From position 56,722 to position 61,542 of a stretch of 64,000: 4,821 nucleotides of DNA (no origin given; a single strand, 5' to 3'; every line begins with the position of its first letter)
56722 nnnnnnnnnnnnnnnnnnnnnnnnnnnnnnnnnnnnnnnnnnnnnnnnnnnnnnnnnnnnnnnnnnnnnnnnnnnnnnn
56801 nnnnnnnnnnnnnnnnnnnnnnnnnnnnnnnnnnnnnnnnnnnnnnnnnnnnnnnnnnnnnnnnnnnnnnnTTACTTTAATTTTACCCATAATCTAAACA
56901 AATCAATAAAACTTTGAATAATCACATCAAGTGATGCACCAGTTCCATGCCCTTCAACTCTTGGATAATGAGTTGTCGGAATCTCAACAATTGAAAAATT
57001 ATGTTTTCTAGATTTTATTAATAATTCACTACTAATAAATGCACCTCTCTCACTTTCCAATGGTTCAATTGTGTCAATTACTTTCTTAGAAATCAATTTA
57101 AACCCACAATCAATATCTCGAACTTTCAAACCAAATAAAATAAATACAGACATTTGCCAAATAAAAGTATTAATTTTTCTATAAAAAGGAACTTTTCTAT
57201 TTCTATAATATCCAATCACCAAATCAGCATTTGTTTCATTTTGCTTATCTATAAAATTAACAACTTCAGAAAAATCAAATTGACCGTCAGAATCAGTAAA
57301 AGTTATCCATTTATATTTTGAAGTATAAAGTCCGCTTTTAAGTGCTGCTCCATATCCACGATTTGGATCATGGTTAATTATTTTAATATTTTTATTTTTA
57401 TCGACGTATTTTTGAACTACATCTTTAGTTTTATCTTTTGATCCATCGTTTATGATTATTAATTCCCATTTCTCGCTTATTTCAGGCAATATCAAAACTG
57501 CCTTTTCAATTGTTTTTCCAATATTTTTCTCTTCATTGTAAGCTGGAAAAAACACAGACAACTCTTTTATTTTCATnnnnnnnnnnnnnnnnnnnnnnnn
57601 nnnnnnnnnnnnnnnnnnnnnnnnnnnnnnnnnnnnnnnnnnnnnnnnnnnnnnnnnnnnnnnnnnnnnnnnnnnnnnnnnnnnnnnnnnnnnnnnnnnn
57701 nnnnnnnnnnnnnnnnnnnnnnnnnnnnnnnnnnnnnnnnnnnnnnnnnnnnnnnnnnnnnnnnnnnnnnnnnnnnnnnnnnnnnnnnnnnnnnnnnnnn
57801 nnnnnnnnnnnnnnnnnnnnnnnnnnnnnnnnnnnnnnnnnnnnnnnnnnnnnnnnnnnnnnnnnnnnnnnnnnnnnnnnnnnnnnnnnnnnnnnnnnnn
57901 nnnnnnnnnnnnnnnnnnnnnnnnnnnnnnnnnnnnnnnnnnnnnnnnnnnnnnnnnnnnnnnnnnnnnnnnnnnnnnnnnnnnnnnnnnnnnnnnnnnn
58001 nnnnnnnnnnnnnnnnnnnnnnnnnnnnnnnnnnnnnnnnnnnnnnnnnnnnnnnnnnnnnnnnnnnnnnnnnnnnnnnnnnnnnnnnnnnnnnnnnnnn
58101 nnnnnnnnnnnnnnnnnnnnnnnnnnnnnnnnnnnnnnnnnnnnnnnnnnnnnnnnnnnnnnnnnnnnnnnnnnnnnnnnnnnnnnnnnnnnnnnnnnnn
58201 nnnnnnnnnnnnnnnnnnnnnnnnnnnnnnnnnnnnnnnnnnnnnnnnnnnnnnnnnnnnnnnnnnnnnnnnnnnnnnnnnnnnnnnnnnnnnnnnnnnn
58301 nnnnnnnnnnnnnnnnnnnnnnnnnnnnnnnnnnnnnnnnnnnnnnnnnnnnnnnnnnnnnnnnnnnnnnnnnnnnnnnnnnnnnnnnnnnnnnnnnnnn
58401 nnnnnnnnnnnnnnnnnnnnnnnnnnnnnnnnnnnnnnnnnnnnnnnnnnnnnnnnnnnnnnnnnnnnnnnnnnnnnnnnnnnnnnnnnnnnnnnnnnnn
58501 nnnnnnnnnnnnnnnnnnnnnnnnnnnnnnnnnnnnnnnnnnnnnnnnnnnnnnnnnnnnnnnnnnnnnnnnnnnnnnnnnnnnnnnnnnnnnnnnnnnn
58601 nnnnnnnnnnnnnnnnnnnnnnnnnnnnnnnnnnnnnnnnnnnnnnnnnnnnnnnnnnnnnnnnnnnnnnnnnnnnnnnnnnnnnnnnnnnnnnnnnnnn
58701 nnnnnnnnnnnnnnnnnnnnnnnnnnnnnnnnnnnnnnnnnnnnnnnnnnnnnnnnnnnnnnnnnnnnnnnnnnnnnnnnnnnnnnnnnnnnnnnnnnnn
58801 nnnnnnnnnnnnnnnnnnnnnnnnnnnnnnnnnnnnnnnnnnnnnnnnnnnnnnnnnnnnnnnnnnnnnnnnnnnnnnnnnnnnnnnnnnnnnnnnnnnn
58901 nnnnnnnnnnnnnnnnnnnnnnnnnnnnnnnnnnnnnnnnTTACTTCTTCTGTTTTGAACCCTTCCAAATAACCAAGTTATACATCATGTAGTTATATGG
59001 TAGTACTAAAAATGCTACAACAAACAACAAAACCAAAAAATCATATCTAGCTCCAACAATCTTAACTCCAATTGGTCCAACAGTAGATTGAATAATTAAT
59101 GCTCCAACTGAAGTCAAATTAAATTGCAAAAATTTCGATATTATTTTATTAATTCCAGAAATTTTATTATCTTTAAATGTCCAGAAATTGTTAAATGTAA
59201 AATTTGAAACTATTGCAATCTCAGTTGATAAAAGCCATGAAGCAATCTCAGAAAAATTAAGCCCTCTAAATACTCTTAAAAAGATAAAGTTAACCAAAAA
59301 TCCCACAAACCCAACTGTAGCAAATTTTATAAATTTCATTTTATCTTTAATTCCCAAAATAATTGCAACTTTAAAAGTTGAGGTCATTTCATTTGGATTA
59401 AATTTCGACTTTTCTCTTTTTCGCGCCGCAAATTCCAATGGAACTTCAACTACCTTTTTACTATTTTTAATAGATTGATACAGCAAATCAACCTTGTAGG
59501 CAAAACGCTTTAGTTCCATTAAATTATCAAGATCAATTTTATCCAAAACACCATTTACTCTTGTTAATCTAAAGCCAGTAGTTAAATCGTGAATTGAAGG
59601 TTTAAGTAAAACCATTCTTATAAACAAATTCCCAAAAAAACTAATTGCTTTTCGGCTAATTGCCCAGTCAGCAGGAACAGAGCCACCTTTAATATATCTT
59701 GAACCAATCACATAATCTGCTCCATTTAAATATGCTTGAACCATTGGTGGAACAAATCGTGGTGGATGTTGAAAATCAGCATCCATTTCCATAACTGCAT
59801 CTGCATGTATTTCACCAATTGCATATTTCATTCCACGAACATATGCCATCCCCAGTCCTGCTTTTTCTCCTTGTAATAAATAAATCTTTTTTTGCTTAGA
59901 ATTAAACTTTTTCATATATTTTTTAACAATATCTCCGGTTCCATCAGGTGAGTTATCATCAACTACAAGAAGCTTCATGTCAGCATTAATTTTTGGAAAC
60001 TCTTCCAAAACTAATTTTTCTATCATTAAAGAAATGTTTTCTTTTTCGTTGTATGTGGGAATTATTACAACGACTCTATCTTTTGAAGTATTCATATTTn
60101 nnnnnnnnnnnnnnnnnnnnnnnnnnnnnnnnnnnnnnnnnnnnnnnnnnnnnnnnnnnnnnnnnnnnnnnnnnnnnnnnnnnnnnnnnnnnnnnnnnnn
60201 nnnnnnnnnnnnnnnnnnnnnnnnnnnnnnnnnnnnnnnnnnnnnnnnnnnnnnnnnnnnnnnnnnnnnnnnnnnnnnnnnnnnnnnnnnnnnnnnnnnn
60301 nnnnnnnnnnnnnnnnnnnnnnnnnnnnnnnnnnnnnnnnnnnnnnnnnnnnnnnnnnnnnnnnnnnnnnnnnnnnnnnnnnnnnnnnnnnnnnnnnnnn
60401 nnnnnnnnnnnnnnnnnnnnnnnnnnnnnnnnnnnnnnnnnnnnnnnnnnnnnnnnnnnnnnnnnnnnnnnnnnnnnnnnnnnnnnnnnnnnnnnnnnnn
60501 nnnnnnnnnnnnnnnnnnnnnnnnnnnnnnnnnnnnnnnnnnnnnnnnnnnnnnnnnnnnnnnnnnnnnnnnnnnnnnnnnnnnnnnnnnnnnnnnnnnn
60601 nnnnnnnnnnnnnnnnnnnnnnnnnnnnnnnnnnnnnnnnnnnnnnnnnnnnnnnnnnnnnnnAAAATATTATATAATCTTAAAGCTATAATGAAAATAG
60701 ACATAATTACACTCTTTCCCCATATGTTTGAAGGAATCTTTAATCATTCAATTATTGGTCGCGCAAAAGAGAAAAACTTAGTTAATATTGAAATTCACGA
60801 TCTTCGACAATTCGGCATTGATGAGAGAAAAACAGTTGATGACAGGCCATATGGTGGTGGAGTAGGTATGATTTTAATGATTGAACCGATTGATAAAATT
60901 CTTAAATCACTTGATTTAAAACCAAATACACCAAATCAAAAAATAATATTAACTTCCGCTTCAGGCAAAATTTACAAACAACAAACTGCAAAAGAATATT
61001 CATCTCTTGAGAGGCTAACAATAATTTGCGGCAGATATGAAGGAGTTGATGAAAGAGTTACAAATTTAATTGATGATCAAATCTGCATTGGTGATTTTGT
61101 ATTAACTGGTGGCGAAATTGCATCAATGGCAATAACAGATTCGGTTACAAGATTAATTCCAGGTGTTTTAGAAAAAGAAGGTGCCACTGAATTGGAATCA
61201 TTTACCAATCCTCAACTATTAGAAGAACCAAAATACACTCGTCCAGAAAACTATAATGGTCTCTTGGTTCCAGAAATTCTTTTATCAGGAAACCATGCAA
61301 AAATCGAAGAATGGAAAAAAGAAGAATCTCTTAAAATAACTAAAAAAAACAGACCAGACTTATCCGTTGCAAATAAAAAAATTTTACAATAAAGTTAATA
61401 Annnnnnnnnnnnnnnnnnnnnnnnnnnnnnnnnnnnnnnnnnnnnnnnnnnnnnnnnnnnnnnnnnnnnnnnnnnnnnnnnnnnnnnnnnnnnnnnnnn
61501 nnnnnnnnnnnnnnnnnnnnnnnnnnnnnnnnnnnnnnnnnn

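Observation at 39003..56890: Second paralog family of ArnT-like GT-C enzymes with D(E/Q)xRDA loop motif, including one motif-divergent member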

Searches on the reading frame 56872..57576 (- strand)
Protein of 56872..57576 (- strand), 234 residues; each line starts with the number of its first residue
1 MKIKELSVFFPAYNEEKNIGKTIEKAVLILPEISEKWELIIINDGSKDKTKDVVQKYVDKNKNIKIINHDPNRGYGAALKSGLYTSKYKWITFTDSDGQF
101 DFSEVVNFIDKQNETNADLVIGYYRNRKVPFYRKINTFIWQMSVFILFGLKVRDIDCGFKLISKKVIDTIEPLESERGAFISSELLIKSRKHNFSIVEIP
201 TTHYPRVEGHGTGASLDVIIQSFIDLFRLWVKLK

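Call 18: search_protein_families(library=pfam, proteins=[window:56872-57576:-], max_evalue=0.001)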
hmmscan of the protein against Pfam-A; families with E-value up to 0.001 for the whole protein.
window:56872-57576:- (234 aa): 2 families
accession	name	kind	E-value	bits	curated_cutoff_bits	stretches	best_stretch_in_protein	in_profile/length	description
PF00535.33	Glycos_transf_2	-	5.8e-29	101.6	23.3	1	7-169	1-166/168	Glycosyl transferase family 2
PF10111.15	Glyco_tranf_2_2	-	9e-07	29.1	27.3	1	7-98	1-92/276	Glycosyltransferase like family 2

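Call 19: search_solved_structures(query=window:56872-57576:-, max_evalue=0.001)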
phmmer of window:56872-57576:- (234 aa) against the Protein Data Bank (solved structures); distinct sequences matched with E-value up to 0.001: 21.
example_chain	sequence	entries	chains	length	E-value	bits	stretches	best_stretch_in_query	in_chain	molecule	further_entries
5eke_A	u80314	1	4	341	2.1e-14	56.8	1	5-181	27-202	Uncharacterized glycosyltransferase sll0501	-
5ekp_C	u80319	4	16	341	2.1e-14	56.7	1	5-181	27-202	Uncharacterized glycosyltransferase sll0501 | Glycosyltransferase sll0501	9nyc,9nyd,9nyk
9nye_A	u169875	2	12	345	2.2e-14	56.7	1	5-181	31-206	Glycosyltransferase sll0501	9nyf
9bhc_C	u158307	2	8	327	2.1e-13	53.5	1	3-209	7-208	Undecaprenyl-phosphate 4-deoxy-4-formamido-L-arabinose transferase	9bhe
8vxh_A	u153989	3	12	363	2.9e-13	53.1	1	3-209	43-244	Undecaprenyl-phosphate 4-deoxy-4-formamido-L-arabinose transferase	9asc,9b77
6p61_A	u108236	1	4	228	6.6e-12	48.6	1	4-150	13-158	Glycosyltransferase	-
2z87_A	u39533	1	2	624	1.3e-11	47.6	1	4-129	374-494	Chondroitin synthase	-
2z86_A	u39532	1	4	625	1.3e-11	47.6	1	4-129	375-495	Chondroitin synthase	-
9hwj_A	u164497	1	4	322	1.1e-10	44.7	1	3-211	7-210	Undecaprenyl-phosphate 4-deoxy-4-formamido-L-arabinose transferase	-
5hea_A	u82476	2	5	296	9.6e-10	41.5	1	6-99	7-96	Putative glycosyltransferase (GalT1)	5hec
3bcv_A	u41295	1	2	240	3.5e-09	39.7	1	3-108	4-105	Putative glycosyltransferase protein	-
6h1j_A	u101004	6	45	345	2.1e-07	33.8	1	3-125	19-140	Probable ss-1,3-N-acetylglucosaminyltransferase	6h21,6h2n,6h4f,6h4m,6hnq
3l7m_A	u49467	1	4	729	5.4e-07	32.5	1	5-117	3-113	Teichoic acid biosynthesis protein F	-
3l7j_A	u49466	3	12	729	5.5e-07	32.5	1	5-117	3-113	Teichoic acid biosynthesis protein F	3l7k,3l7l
3l7i_A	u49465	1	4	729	5.5e-07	32.5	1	5-117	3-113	Teichoic acid biosynthesis protein F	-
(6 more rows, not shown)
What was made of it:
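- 56872..57576 (-): GT2d: short soluble GT2 (234 aa), putative polyprenyl-phosphate sugar synthase and likely donor supplier for D. Best PDB sequence hits are GtrB (5ekp) and ArnC (call 19).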

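Call 21: search_protein_families(library=ncbifam, proteins=[window:56872-57576:-], max_evalue=0.00001)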
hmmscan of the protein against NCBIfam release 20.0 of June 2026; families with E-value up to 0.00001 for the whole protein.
window:56872-57576:- (234 aa): 17 families
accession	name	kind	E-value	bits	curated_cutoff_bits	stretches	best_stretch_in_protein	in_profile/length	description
TIGR03937.1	PgaC_IcaA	equivalog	2.9e-18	66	422.3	1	3-111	44-149/407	poly-beta-1,6-N-acetyl-D-glucosamine synthase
NF007986.1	PRK10714.1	equivalog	1e-16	60.8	529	1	2-212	4-209/316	undecaprenyl-phosphate 4-deoxy-4-formamido-L-arabinose transferase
NF047588.1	GlcsyltransPgfSStrep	equivalog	6.4e-16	58.4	500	1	6-173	3-170/308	glycosyltransferase PgfS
NF041391.1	DPhHxTase_Halo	equivalog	8.2e-16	57.6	375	1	12-206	3-186/213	dolichyl-phosphate hexose transferase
NF047683.1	TeichurnBiosyTuaG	equivalog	1.5e-15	57.6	400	1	5-103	7-102/252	teichuronic acid biosynthesis protein TuaG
NF007482.0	PRK10073.1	equivalog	1e-13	51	423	1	4-101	6-99/334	glycosyltransferase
NF058614.1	PPMAGASynPpgS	equivalog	1.3e-13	50.9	370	1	8-201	4-194/226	polyprenyl-phospho-N-acetylgalactosaminyl synthase PpgS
TIGR04182.1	glyco_TIGR04182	equivalog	4.4e-13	49.3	325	1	6-212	2-199/293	S-layer glycoprotein N-glycosyltransferase AglJ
NF038302.1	EPS_HpsE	equivalog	2.6e-10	39.8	300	1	5-100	2-99/307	hormogonium polysaccharide biosynthesis glycosyltransferase HpsE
NF053739.1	GlytfEpsEBac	equivalog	2.2e-09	36.7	450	1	6-113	3-111/265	glycosyltransferase EpsE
NF041875.1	EPS_EpsD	equivalog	2.7e-09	36.9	370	1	6-124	1-116/325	exopolysaccharide biosynthesis glycosyltransferase EpsD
NF010496.0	PRK13915.1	equivalog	7.4e-09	35.1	262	1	5-99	32-128/307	glucosyl-3-phosphoglycerate synthase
TIGR03111.1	glyc2_xrt_Gpos1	hypoth_equivalog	7.5e-09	34.9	363.95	1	5-116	50-159/439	TIGR03111 family XrtG-associated glycosyltransferase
TIGR04283.1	glyco_like_mftF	equivalog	1.6e-08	34.4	182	1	6-109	1-93/221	TIGR04283 family arsenosugar biosynthesis glycosyltransferase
TIGR03965.1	mycofact_glyco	equivalog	3e-08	33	280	1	4-97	74-164/467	mycofactocin biosynthesis glycosyltransferase MftF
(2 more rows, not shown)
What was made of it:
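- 56872..57576 (-): NCBIfam top hits include ArnC, PgfS, the haloarchaeal dolichyl-phosphate hexose transferase and PpgS, all below cutoff (call 21).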

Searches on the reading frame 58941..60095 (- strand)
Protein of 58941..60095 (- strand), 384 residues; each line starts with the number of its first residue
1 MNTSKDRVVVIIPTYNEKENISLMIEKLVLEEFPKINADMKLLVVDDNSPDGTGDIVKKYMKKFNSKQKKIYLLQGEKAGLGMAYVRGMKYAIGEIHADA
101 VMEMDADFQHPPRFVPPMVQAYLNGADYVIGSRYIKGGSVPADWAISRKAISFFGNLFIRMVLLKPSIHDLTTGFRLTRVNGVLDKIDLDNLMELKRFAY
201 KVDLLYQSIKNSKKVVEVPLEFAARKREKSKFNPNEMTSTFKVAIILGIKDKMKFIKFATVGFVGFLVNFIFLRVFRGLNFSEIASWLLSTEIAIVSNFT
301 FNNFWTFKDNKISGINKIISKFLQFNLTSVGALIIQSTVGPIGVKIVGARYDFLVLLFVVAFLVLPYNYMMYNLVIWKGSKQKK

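Call 21: search_protein_families(library=ncbifam, proteins=[window:58941-60095:-], max_evalue=0.00001)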
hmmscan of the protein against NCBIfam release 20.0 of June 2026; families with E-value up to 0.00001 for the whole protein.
window:58941-60095:- (384 aa): 15 families
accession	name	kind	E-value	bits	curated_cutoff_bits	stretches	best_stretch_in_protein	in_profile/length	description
NF047588.1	GlcsyltransPgfSStrep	equivalog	9.9e-19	67.7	500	1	8-273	3-246/308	glycosyltransferase PgfS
TIGR04182.1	glyco_TIGR04182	equivalog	5.1e-15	55.6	325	1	8-270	2-239/293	S-layer glycoprotein N-glycosyltransferase AglJ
NF007986.1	PRK10714.1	equivalog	9.6e-12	44.5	529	1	6-136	6-129/316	undecaprenyl-phosphate 4-deoxy-4-formamido-L-arabinose transferase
NF038302.1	EPS_HpsE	equivalog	3.3e-10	39.4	300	1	9-107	4-96/307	hormogonium polysaccharide biosynthesis glycosyltransferase HpsE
TIGR03469.1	HpnB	hypoth_equivalog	2.1e-09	36.9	379.25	1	6-121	44-159/386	hopene-associated glycosyltransferase HpnB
NF007482.0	PRK10073.1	equivalog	1.8e-08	33.8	423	1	1-97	1-89/334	glycosyltransferase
TIGR03937.1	PgaC_IcaA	equivalog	1.9e-08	33.7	422.3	1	5-106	44-142/407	poly-beta-1,6-N-acetyl-D-glucosamine synthase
NF041391.1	DPhHxTase_Halo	equivalog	2.5e-08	33.2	375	1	14-234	3-194/213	dolichyl-phosphate hexose transferase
NF041875.1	EPS_EpsD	equivalog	1.1e-07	31.6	370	1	9-130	2-112/325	exopolysaccharide biosynthesis glycosyltransferase EpsD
NF058614.1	PPMAGASynPpgS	equivalog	3.7e-07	29.8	370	1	8-177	2-156/226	polyprenyl-phospho-N-acetylgalactosaminyl synthase PpgS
NF038299.1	EPS_HpsN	equivalog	1.9e-06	27.1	425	1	8-126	3-110/317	hormogonium polysaccharide biosynthesis glycosyltransferase HpsN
TIGR04283.1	glyco_like_mftF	equivalog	2.7e-06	27.1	182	1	10-106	3-89/221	TIGR04283 family arsenosugar biosynthesis glycosyltransferase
NF010496.0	PRK13915.1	equivalog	5.6e-06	25.7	262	1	5-125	30-145/307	glucosyl-3-phosphoglycerate synthase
NF045692.1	OglycostaseCruG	equivalog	6.7e-06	25.3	600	0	7-122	42-152/386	2'-O-glycosyltransferase CruG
NF047683.1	TeichurnBiosyTuaG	equivalog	8.7e-06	25.5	400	0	1-88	1-81/252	teichuronic acid biosynthesis protein TuaG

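Call 52: search_protein_families(library=pfam, proteins=[window:58941-60095:-], max_evalue=0.001)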
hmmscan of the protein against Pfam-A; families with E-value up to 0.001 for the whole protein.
window:58941-60095:- (384 aa): 2 families
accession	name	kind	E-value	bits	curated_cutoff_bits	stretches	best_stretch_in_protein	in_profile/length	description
PF00535.33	Glycos_transf_2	-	8.5e-28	97.8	23.3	1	10-180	2-161/168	Glycosyl transferase family 2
PF04138.20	GtrA_DPMS_TM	-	3.4e-14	53.5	26.1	1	257-377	1-117/117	GtrA/DPMS, transmembrane domain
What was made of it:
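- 58941..60095 (-): GT2 fused to a GtrA/DPMS transmembrane domain; a further candidate polyprenyl-phosphate sugar synthase/flippase module next to the operon. PF00535 97.8 bits and PF04138 53.5 bits (call 52).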

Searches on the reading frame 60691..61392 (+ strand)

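Call 52: search_protein_families(library=pfam, proteins=[window:60691-61392:+], max_evalue=0.001)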
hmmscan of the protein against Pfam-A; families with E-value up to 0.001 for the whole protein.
window:60691-61392:+ (233 aa): 1 family
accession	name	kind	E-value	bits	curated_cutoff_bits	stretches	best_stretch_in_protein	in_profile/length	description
PF01746.26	tRNA_m1G_MT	-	5.1e-59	199.7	27.3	1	23-222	2-195/195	tRNA (Guanine-1)-methyltransferase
